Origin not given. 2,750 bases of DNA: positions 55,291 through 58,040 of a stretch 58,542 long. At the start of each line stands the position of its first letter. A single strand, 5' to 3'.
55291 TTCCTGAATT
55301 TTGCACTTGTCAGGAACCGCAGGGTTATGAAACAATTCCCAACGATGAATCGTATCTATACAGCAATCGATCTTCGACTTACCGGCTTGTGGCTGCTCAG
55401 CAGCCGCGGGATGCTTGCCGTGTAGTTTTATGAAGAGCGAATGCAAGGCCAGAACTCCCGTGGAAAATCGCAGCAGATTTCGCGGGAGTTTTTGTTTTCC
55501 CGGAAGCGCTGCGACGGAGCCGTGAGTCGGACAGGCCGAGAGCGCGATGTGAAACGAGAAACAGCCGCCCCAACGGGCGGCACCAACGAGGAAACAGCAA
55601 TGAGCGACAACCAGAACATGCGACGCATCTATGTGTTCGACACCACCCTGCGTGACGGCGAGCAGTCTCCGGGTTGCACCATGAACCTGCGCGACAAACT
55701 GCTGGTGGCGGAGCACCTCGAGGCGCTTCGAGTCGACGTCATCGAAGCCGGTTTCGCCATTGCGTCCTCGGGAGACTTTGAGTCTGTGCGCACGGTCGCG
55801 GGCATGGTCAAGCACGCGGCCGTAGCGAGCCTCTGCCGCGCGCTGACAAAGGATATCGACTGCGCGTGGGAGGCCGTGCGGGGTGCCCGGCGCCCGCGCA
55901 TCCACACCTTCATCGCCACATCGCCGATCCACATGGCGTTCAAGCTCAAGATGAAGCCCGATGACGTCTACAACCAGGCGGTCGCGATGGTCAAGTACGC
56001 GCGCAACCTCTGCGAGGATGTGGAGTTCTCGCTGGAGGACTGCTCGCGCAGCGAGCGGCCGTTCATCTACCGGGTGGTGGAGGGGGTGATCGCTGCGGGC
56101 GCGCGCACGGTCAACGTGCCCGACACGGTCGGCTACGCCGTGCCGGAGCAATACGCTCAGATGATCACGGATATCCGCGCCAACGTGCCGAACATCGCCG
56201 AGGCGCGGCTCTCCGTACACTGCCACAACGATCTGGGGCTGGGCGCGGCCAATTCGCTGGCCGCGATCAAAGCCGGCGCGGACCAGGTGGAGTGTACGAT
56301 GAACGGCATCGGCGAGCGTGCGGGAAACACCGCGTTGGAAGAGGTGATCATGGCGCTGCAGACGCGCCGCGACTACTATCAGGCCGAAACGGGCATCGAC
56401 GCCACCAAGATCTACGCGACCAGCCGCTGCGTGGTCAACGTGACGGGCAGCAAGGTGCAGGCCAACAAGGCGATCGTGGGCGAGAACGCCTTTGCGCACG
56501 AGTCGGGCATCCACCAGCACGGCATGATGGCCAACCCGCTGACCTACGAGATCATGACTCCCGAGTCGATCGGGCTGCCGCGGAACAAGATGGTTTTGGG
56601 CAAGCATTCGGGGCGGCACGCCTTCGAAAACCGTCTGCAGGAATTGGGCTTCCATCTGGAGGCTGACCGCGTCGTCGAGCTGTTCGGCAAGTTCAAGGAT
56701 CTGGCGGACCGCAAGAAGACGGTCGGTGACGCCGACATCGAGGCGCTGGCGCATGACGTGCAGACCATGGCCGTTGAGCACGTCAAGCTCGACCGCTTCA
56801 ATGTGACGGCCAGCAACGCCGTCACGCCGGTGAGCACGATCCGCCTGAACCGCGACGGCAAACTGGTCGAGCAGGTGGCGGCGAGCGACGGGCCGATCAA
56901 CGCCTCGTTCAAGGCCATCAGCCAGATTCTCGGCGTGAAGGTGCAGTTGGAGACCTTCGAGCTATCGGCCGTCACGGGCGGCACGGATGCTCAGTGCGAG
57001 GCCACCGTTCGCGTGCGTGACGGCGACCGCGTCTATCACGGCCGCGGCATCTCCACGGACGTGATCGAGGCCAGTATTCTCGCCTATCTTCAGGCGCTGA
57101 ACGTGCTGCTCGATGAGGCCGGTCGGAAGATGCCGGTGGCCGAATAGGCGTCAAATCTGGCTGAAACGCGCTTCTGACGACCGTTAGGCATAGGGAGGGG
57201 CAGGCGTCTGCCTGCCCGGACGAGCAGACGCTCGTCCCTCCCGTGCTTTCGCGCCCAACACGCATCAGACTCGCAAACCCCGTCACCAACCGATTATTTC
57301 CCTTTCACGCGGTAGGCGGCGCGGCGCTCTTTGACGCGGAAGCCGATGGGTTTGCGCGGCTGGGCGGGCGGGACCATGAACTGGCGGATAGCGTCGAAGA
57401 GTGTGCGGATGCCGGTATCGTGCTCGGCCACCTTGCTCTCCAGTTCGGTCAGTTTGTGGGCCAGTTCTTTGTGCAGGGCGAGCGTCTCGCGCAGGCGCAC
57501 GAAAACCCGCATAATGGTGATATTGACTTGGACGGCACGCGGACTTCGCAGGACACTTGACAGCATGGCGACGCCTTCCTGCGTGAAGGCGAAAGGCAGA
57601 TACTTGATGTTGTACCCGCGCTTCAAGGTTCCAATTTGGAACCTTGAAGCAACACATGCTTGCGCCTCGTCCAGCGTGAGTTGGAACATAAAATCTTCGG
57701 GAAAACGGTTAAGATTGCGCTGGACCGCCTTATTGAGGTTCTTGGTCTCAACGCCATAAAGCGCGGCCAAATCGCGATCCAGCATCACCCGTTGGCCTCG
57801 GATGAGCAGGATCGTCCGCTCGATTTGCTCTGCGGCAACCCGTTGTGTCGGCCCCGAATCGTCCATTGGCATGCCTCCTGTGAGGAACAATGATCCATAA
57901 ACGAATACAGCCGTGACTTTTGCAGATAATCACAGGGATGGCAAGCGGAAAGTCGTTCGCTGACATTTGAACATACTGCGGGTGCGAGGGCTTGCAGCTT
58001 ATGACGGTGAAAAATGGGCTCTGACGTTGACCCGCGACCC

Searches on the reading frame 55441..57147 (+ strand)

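Call 22: search_protein_families(library=pfam, proteins=[window:55441-57147:+], max_evalue=0.00001)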
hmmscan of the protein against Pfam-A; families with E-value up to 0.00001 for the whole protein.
window:55441-57147:+ (568 aa): 3 families
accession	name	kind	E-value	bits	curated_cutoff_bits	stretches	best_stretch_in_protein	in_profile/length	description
PF00682.25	HMGL-like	-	2.2e-90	303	29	1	63-331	2-260/260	HMGL-like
PF08502.15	LeuA_dimer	-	2.2e-32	112.1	24.9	1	428-556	2-130/131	LeuA allosteric (dimerisation) domain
PF22617.1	HCS_D2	-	5.1e-32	110.5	27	1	345-426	1-82/82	Homocitrate synthase post-HMGL domain-like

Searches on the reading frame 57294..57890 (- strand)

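Call 22: search_protein_families(library=pfam, proteins=[window:57294-57890:-], max_evalue=0.00001)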
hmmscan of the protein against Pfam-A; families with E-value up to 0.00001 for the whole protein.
window:57294-57890:- (198 aa): 1 family
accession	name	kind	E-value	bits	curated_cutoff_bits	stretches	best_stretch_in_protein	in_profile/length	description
PF10543.14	ORF6N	-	3.3e-30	104.7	27.8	1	26-113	2-86/86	ORF6N domain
